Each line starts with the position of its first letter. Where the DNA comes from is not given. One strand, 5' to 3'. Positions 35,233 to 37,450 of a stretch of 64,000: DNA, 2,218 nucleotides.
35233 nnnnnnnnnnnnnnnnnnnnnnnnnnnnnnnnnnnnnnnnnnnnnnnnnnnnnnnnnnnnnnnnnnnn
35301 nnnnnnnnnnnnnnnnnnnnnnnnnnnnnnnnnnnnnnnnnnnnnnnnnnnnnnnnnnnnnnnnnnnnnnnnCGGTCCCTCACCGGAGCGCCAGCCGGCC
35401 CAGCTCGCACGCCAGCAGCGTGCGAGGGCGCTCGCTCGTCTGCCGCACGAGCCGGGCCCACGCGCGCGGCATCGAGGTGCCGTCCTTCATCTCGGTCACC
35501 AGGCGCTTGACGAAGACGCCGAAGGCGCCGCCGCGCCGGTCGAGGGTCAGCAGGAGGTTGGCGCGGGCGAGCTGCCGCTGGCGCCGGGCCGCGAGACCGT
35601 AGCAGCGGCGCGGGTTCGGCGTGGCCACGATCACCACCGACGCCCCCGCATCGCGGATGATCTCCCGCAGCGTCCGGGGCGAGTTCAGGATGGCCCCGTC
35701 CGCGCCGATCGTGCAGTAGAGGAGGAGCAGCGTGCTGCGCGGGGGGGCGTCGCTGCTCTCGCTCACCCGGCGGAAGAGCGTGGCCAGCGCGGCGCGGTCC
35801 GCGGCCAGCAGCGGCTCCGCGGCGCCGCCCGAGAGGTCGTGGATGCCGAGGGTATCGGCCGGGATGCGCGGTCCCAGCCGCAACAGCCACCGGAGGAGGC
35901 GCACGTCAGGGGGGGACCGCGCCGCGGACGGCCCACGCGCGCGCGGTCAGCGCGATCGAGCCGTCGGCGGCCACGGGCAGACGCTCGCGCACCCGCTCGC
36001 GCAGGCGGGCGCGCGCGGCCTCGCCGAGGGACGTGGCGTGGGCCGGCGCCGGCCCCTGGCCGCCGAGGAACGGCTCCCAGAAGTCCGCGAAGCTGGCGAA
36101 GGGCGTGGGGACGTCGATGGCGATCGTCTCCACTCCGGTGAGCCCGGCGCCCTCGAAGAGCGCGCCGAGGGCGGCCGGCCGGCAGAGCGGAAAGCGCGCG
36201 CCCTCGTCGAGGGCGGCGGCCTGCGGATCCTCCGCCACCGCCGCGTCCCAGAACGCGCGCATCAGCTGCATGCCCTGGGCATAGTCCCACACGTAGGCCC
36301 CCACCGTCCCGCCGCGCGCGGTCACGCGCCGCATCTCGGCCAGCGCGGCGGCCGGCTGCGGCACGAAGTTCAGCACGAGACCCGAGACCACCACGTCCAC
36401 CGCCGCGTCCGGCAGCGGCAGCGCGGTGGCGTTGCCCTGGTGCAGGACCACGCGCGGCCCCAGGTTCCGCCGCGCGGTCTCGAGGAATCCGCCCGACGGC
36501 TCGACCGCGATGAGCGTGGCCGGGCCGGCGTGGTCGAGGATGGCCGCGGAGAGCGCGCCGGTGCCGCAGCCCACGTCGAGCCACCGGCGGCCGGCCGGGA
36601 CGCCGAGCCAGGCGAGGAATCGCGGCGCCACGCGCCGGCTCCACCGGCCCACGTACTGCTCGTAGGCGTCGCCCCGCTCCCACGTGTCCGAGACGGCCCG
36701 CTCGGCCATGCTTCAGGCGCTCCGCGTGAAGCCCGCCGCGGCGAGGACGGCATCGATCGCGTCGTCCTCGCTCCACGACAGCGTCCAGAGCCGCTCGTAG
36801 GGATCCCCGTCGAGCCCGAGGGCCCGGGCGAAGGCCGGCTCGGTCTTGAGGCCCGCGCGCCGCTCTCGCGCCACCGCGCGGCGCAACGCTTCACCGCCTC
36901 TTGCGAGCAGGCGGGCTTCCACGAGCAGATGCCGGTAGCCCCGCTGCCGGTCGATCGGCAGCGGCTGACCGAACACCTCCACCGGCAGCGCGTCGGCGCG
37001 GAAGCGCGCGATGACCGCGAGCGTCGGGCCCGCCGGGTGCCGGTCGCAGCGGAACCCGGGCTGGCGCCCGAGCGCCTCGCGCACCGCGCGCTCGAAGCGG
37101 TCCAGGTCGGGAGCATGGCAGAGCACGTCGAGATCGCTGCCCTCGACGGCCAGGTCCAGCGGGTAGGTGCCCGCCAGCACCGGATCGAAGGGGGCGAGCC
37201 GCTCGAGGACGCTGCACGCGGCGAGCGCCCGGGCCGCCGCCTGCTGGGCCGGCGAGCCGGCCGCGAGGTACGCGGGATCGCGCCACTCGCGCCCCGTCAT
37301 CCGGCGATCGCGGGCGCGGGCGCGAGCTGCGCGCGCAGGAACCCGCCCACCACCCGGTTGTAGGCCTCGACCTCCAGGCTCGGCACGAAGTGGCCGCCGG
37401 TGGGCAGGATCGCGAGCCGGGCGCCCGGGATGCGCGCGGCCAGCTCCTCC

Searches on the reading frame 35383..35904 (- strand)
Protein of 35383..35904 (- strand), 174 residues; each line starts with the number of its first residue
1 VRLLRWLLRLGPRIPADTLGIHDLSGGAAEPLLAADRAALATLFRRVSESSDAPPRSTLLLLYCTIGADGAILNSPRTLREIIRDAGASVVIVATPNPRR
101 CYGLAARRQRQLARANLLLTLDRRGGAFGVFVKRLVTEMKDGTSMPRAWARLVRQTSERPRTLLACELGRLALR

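Call 4: search_protein_families(library=pfam, max_evalue=0.01, proteins=[window:35383-35904:-])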
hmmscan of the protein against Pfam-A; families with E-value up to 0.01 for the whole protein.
seq(174 aa): 1 family
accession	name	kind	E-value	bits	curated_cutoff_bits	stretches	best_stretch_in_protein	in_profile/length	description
PF13579.12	Glyco_trans_4_4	-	0.0065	17.3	29.7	1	73-165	57-133/158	Glycosyl transferase 4-like domain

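Call 5: search_protein_families(library=ncbifam, max_evalue=0.01, proteins=[window:35383-35904:-])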
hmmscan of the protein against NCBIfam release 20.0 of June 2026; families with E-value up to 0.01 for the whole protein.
seq(174 aa): 0 families

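Call 38: find_homologous_proteins(query=window:35383-35904:-)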
Query window:35383-35904:- (174 aa): 37 proteins with E <= 0.001 among 1015 candidates.
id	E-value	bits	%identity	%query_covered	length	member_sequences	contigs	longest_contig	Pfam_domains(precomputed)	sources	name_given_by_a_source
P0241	1.7e-98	345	94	100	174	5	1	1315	-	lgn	-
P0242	1.0e-84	300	81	100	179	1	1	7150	-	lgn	-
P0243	2.7e-83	296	80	100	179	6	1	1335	-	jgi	jgi:hypothetical protein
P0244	5.3e-83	295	79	100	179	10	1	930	-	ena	-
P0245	3.2e-82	292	80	100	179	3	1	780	-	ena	-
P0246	2.8e-80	286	78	100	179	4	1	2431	-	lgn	-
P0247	5.1e-79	282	77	100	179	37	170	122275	-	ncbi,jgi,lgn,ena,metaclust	jgi:hypothetical protein|metaclust:\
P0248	7.1e-66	239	67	99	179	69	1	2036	-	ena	-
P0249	1.3e-65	238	67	99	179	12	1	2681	-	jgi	jgi:hypothetical protein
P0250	2.8e-65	237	67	99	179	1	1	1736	-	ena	-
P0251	6.1e-64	233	66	99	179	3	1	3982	-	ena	-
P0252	8.2e-63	229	66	99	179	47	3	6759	-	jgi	jgi:hypothetical protein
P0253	4.4e-62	227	81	78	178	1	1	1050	-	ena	-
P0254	8.5e-62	226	66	99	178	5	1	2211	-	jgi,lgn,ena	-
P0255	8.5e-61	222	65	99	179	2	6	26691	-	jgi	jgi:hypothetical protein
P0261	1.4e-45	173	55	97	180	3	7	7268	-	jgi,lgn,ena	-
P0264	1.5e-38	150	49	97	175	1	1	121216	-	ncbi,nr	ncbi:MAG TPA: hypothetical protein VGW39_06875 [Chthoniobacterales bacterium]|nr:hypothetical protei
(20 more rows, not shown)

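Call 39: find_encoding_contigs(protein=P0264, flank=6000, max_places=2)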
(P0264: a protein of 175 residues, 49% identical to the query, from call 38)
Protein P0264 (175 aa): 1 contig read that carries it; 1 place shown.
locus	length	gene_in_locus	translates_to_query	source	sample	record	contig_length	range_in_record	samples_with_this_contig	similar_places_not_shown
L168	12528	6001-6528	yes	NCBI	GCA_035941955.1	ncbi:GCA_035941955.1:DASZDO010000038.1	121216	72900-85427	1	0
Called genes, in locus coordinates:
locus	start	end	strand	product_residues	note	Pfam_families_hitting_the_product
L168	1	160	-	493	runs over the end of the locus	PF01336:tRNA_anti-codon, PF00152:tRNA-synt_2, PF01409:tRNA-synt_2d (faint)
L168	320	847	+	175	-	PF19571:ACT_8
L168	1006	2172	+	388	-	-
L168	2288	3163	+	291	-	-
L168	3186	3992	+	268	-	PF01520:Amidase_3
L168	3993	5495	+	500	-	PF03853:YjeF_N, PF01256:Carb_kinase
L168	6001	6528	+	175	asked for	-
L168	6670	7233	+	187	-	PF01872:RibD_C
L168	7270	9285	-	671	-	PF13432:TPR_16 (faint), PF00515:TPR_1 (faint), PF13174:TPR_6 (faint), PF13431:TPR_17 (faint), PF14559:TPR_19 (faint), PF07719:TPR_2 (faint), PF13176:TPR_7 (faint), PF13414:TPR_11 (weak), +4 more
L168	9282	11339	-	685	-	PF00515:TPR_1 (faint), PF07719:TPR_2 (faint), PF13428:TPR_14 (faint), PF13432:TPR_16 (faint), PF21033:RMD1-3 (faint), PF13431:TPR_17 (faint), PF23914:TPR_CcmH_CycH (faint), PF14559:TPR_19, +1 more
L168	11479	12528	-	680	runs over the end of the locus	PF13424:TPR_12 (faint), PF07719:TPR_2 (faint), PF13414:TPR_11 (faint), PF13431:TPR_17 (faint)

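Call 40: find_encoding_contigs(protein=P0255, flank=7000, max_places=3)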
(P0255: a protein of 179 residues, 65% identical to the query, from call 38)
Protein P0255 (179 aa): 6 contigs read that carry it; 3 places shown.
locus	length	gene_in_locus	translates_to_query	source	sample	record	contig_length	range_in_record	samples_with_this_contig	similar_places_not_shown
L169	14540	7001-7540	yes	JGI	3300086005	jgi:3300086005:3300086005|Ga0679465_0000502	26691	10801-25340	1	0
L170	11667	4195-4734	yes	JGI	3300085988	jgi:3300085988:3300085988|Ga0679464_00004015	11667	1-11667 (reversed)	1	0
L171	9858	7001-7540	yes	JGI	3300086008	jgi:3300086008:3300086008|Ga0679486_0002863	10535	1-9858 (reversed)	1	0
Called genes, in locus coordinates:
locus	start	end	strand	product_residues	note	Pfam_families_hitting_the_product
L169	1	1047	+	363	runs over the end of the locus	PF01070:FMN_dh, PF00478:IMPDH (weak)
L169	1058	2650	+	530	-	PF07969:Amidohydro_3, PF01979:Amidohydro_1 (weak)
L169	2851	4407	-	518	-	PF00496:SBP_bac_5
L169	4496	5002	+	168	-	PF07883:Cupin_2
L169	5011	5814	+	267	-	PF00561:Abhydrolase_1, PF12146:Hydrolase_4, PF12697:Abhydrolase_6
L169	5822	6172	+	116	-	PF07883:Cupin_2, PF02311:AraC_binding (weak)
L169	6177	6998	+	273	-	PF13489:Methyltransf_23, PF05175:MTS (weak), PF01209:Ubie_methyltran (weak), PF13847:Methyltransf_31, PF08241:Methyltransf_11, PF08242:Methyltransf_12, PF13649:Methyltransf_25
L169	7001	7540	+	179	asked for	-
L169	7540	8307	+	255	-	-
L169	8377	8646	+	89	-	-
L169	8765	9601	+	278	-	PF00106:adh_short, PF08659:KR (weak), PF13561:adh_short_C2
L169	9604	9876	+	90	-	PF11746:DUF3303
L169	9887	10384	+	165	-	PF05163:DinB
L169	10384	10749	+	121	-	-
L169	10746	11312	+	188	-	PF04229:GrpB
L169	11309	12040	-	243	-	PF14595:Thioredoxin_9 (weak)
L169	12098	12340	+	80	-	PF06906:DUF1272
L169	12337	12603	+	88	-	PF02567:PhzC-PhzF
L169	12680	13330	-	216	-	PF00196:GerE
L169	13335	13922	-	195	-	PF00089:Trypsin (faint), PF13365:Trypsin_2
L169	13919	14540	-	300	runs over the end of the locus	PF13365:Trypsin_2, PF13180:PDZ_2, PF17820:PDZ_6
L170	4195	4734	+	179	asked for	-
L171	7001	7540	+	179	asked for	-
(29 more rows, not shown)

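Call 41: find_encoding_contigs(protein=P0261, flank=6000, max_places=3)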
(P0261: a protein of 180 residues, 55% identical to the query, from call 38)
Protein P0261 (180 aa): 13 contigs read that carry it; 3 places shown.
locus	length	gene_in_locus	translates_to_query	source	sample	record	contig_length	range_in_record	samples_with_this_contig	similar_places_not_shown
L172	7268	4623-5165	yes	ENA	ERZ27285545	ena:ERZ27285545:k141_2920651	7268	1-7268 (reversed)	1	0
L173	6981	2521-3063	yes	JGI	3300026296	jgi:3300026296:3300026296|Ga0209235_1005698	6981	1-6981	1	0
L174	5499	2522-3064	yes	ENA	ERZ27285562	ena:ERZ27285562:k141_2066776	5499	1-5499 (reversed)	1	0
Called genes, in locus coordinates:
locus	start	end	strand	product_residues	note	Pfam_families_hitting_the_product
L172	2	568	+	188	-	?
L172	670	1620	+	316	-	PF01636:APH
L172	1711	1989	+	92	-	-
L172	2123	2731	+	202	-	PF13238:AAA_18 (weak)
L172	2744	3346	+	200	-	-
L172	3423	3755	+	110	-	-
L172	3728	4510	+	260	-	-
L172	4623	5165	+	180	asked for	-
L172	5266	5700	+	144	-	-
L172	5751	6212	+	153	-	PF14119:DUF4288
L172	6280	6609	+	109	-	-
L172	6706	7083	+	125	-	-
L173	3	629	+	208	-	?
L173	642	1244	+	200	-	-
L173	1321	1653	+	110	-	-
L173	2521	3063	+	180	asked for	-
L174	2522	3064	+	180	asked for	-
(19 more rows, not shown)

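Call 46: search_protein_families(library=padloc, max_evalue=0.001, proteins=[window:35383-35904:-])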
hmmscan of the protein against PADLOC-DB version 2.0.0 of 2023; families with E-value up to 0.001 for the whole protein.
window:35383-35904:- (174 aa): 0 families

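Call 61: search_solved_structures(query=window:35383-35904:-, max_evalue=1)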
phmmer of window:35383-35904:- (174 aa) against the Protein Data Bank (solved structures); distinct sequences matched with E-value up to 1: 5.
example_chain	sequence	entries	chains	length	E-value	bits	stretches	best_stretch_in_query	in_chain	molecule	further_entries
3o82_A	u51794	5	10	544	0.096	15.6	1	14-153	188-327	Peptide arylation enzyme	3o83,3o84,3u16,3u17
9my5_B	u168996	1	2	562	0.1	15.5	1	14-153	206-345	(2,3-dihydroxybenzoyl)adenylate synthase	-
9my7_B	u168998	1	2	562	0.11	15.4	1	14-153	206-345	(2,3-dihydroxybenzoyl)adenylate synthase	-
3djm_A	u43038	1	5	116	0.13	15.1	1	5-74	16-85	Uncharacterized Protein DUF427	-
9my6_B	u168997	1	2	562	0.47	13.4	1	15-153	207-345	(2,3-dihydroxybenzoyl)adenylate synthase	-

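Call 65: predict_structure(alignment_id=A3)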
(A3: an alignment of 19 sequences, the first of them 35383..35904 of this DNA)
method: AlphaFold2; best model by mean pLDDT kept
length: 174 residues; sequences in the alignment: 19
mean_pLDDT: 89.2   pTM: 0.86
mean pLDDT of the five models: 89.2, 82.8, 82.1, 77.3, 77.1
residues with pLDDT >= 90: 121; 70-90: 42; 50-70: 3; < 50: 8
segments of 3 or more residues with pLDDT < 50: 1-7
pLDDT, mean of each block of 10 residues (from residue 1): 50 88 94 94 96 95 95 95 95 94 91 90 87 94 91 82 85 87
secondary structure, 60 per line:
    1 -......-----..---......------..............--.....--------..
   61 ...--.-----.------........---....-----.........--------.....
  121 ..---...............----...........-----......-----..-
elements in order: H2-7 E18-23 H30-43 E46-50 E59-63 H79-86 E90-93 H99-107 E116-122 H126-140 H145-155 E161-166

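Call 67: fold_search(model_id=the predicted structure, library=pdb)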
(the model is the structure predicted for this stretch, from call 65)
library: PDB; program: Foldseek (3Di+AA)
matches with E <= 10: 932; with E <= 0.001: 0
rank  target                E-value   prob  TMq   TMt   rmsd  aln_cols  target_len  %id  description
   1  5v57_B                1.3e-03  0.99  0.36  0.12   8.0       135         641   17  3.0A SYN structure of the multi-domain human smoothened receptor in complex with TC114 (released 2017-05-24)
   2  1j9g                  2.2e-03  0.99  0.35  0.40   4.7       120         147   17  Low Temperature (100K) Crystal Structure of Flavodoxin D. vulgaris S64C Mutant, monomer oxidised, at 2.4 Angstrom Resolu (released 2001-09-05)
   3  5v57_A                3.3e-03  0.98  0.34  0.12   5.2       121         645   17  3.0A SYN structure of the multi-domain human smoothened receptor in complex with TC114 (released 2017-05-24)
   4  7k15                  4.0e-03  0.99  0.37  0.17   7.3       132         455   19  Crystal structure of the Human Leukotriene B4 Receptor 1 in Complex with Selective Antagonist MK-D-046 (released 2021-02-17)
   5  2fx2                  4.5e-03  0.98  0.31  0.35   4.2        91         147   22  COMPARISON OF THE CRYSTAL STRUCTURES OF A FLAVODOXIN IN ITS THREE OXIDATION STATES AT CRYOGENIC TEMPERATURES (released 1993-10-31)
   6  5yob                  6.4e-03  0.97  0.30  0.34   4.3        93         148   20  Crystal Structure of flavodoxin without engineered disulfide bond (released 2017-12-27)
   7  1akq                  6.8e-03  0.97  0.30  0.35   4.1        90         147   21  D95A OXIDIZED FLAVODOXIN MUTANT FROM D. VULGARIS (released 1998-12-02)
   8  5yog                  7.2e-03  0.97  0.30  0.34   4.4        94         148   20  Crystal Structure of flavodoxin with engineered disulfide bond N14C-C93 (released 2018-03-14)
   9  7epe                  7.2e-03  0.69  0.31  0.16  18.0       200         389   16  Crystal structure of mGlu2 bound to NAM563 (released 2021-06-23)
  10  1fx1                  7.7e-03  0.97  0.36  0.41   5.1       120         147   14  A CRYSTALLOGRAPHIC STRUCTURAL STUDY OF THE OXIDATION STATES OF DESULFOVIBRIO VULGARIS FLAVODOXIN (released 1985-01-02)
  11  1f4p                  8.2e-03  0.96  0.29  0.34   4.2        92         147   20  Y98W FLAVODOXIN MUTANT 1.5A (D. VULGARIS) (released 2001-04-04)
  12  1j9e                  1.0e-02  0.93  0.29  0.33   4.3        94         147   18  Low Temperature (100K) Crystal Structure of Flavodoxin D. vulgaris S35C Mutant at 1.44 Angstrom Resolution (released 2001-09-05)
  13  4heq_A                1.0e-02  0.92  0.28  0.33   4.4        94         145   19  The crystal structure of flavodoxin from Desulfovibrio gigas (released 2013-01-30)
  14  1bu5_A                1.1e-02  0.97  0.31  0.35   4.1        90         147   22  X-RAY CRYSTAL STRUCTURE OF THE DESULFOVIBRIO VULGARIS (HILDENBOROUGH) APOFLAVODOXIN-RIBOFLAVIN COMPLEX (released 1999-02-09)
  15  5yoc                  1.1e-02  0.96  0.31  0.35   4.2        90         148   20  Crystal Structure of flavodoxin with engineered disulfide bond C102-R125C (released 2017-12-27)
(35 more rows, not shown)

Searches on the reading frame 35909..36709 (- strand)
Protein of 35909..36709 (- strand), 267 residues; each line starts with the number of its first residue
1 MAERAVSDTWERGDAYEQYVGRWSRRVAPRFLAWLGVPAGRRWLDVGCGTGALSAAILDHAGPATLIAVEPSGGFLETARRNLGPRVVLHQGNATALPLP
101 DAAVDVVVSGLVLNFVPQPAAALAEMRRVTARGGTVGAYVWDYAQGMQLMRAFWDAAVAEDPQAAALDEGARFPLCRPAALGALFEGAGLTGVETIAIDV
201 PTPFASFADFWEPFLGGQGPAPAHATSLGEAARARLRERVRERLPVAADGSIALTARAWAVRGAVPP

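Call 4: search_protein_families(library=pfam, max_evalue=0.01, proteins=[window:35909-36709:-])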
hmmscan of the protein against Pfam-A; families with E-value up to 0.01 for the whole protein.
seq(267 aa): 10 families
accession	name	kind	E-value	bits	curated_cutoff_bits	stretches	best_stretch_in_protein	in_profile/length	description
PF08241.18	Methyltransf_11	-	1.2e-21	77.6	21.2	1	44-136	1-93/95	Methyltransferase domain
PF13649.12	Methyltransf_25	-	1.9e-19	70.6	27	1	44-134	2-97/97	Methyltransferase domain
PF08242.18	Methyltransf_12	-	1.5e-13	51.7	30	1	44-135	1-97/98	Methyltransferase domain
PF13847.12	Methyltransf_31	-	8.3e-13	48.7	27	1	41-136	5-107/145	Methyltransferase domain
PF13489.12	Methyltransf_23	-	9.7e-11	42.1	27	1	26-194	12-163/164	Methyltransferase domain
PF01209.24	Ubie_methyltran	-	1.6e-08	34.6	20.1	1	36-136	44-149/233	ubiE/COQ5 methyltransferase family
PF01728.25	FtsJ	-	0.00015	22.1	24.1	1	39-110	21-98/181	FtsJ-like methyltransferase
PF05175.20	MTS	-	0.00034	20.7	23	1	36-84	28-76/170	Methyltransferase small domain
PF01135.25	PCMT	-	0.00096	19.4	20.3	1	30-83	64-118/210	Protein-L-isoaspartate(D-aspartate) O-methyltransferase (PCMT)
PF07021.18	MetW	-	0.0032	17.6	21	1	37-132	11-104/193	Methionine biosynthesis protein MetW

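Call 5: search_protein_families(library=ncbifam, max_evalue=0.01, proteins=[window:35909-36709:-])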
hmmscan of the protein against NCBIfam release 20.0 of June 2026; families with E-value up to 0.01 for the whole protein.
seq(267 aa): 35 families (the best 25 are shown)
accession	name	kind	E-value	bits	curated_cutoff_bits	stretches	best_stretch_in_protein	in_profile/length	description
NF045667.1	MTase_DVU1556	equivalog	4.9e-16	58.8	155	1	30-135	13-116/213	DVU_1556 family methyltransferase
TIGR02072.1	BioC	equivalog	3.1e-14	53.4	184.95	1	26-136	18-130/244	malonyl-ACP O-methyltransferase BioC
NF001244.0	PRK00216.1-5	equivalog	9.4e-13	48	216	1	31-139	40-154/236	bifunctional demethylmenaquinone methyltransferase/2-methoxy-6-polyprenyl-1,4-benzoquinol methylase UbiE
TIGR01934.1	MenG_MenH_UbiE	subfamily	1.5e-12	47.4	158.35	1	31-136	31-139/223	ubiquinone/menaquinone biosynthesis methyltransferase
NF001241.0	PRK00216.1-2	equivalog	1.6e-11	44.3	327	1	34-136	46-145/231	demethylmenaquinone methyltransferase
NF001243.0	PRK00216.1-4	equivalog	6.7e-11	42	235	1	34-136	42-149/237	demethylmenaquinone methyltransferase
NF041537.1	ArsM_AhpD_UU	exception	7.8e-11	41.3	510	1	38-135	75-177/345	arsenite methyltransferase/AhpD domain selenoprotein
NF007610.0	PRK10258.1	equivalog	1.3e-10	41.1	342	1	5-164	8-162/251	malonyl-ACP O-methyltransferase BioC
NF047649.1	MTase_UXPK_star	exception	1.4e-10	40.7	460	1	40-135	78-178/283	methyltransferase/UXPK-star double selenoprotein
TIGR02752.1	MenG_heptapren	equivalog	1.7e-10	40.8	419.85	1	35-136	41-147/231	demethylmenaquinone methyltransferase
NF043040.1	corrin_prot_MT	hypoth_equivalog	9.1e-10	38.3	180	1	39-136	41-145/216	corrinoid protein-associated methyltransferase CpaM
NF008823.0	PRK11873.1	subfamily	2.2e-08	33.9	263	1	39-136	77-179/272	arsenite methyltransferase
NF001240.0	PRK00216.1-1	equivalog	3.2e-08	32.9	378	1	35-150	59-179/251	bifunctional demethylmenaquinone methyltransferase/2-methoxy-6-polyprenyl-1,4-benzoquinol methylase UbiE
NF052510.1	methyltran_MpqE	exception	3.7e-08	33.1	335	1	37-136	44-149/234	methyl-plastoquinone biosynthesis methyltransferase MpqE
NF010703.0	PRK14103.1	equivalog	4.8e-08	32.7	320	1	14-138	5-124/256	trans-aconitate 2-methyltransferase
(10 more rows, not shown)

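Call 46: search_protein_families(library=padloc, max_evalue=0.001, proteins=[window:35909-36709:-])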
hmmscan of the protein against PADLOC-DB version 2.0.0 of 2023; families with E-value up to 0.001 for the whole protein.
window:35909-36709:- (267 aa): 1 family
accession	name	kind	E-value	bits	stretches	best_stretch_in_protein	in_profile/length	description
PDLC04134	mad2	-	1.8e-19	67.9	1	25-150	277-406/492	mads_2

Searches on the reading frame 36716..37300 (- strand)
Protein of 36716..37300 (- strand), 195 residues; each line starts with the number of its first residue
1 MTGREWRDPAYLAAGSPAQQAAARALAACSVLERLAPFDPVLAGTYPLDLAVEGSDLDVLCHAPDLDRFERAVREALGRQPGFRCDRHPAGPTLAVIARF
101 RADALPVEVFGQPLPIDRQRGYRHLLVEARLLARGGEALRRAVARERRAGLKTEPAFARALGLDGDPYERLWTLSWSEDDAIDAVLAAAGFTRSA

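Call 4: search_protein_families(library=pfam, max_evalue=0.01, proteins=[window:36716-37300:-])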
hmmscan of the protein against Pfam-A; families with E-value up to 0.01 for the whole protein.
seq(195 aa): 1 family
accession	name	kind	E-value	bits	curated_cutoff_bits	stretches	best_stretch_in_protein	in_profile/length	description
PF14091.12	DUF4269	-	2.6e-47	161.3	28.9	1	25-172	2-149/151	Domain of unknown function (DUF4269)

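Call 5: search_protein_families(library=ncbifam, max_evalue=0.01, proteins=[window:36716-37300:-])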
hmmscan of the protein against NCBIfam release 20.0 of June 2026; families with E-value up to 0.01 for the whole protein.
seq(195 aa): 0 families

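Call 46: search_protein_families(library=padloc, max_evalue=0.001, proteins=[window:36716-37300:-])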
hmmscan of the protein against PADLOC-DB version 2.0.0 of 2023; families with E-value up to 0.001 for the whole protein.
window:36716-37300:- (195 aa): 0 families

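Call 58: search_solved_structures(query=window:36716-37300:-, max_evalue=0.01)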
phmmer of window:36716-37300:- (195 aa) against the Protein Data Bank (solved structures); distinct sequences matched with E-value up to 0.01: 0.
